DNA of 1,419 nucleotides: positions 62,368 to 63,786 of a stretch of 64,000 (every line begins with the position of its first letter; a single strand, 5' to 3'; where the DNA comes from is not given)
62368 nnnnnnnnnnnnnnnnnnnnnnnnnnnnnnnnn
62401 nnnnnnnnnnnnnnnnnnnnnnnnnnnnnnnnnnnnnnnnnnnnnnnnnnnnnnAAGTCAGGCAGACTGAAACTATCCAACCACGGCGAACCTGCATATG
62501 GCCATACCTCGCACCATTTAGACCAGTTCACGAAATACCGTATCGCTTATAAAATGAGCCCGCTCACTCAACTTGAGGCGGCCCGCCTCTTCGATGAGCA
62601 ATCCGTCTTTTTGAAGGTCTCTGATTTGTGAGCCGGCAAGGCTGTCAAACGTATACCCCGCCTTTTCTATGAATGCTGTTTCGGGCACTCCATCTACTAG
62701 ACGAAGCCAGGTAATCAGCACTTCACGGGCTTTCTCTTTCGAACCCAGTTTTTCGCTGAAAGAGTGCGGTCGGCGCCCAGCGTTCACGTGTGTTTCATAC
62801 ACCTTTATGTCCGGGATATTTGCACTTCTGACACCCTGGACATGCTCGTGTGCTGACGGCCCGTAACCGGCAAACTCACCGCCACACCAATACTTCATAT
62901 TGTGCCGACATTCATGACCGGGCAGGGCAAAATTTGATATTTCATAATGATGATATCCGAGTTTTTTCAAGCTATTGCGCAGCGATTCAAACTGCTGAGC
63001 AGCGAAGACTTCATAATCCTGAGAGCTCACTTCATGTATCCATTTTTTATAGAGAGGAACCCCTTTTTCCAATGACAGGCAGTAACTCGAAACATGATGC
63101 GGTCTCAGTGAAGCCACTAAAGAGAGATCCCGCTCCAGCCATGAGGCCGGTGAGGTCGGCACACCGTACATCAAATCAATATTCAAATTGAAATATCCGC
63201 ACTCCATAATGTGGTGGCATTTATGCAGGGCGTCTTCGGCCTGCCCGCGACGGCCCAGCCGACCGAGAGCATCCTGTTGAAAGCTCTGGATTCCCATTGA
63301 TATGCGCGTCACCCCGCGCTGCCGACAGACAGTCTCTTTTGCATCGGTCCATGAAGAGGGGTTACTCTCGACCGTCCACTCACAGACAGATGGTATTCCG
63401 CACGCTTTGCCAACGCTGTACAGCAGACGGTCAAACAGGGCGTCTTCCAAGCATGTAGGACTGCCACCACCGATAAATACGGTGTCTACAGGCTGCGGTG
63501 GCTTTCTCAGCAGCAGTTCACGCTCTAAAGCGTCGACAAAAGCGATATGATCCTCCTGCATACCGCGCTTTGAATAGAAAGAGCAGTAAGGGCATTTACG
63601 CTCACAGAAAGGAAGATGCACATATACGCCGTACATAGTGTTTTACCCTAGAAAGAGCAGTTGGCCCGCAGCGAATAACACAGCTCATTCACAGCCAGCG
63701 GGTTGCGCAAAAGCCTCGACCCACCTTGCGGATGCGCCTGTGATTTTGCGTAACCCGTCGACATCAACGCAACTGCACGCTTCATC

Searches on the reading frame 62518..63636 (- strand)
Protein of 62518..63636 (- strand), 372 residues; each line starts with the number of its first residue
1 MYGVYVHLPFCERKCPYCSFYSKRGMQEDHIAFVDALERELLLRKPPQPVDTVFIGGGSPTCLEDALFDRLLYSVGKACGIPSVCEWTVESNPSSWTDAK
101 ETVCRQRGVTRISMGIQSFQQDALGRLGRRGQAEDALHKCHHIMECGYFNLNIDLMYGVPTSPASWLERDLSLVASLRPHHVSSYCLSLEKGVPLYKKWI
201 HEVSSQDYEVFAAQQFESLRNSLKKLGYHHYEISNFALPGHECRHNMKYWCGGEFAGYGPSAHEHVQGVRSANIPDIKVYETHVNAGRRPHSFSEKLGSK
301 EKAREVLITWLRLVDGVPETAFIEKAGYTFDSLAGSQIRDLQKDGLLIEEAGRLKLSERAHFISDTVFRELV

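Call 29: search_protein_families(library=pfam, proteins=[window:62518-63636:-], max_evalue=0.001)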
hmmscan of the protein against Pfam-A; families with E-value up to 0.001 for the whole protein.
window:62518-63636:- (372 aa): 2 families
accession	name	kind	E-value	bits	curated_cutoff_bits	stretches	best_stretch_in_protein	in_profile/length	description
PF04055.27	Radical_SAM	-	4.1e-17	63.3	29.5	1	5-170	1-162/166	Radical SAM superfamily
PF06969.22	HemN_C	-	2.2e-08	34.5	24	1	300-360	4-64/67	HemN C-terminal domain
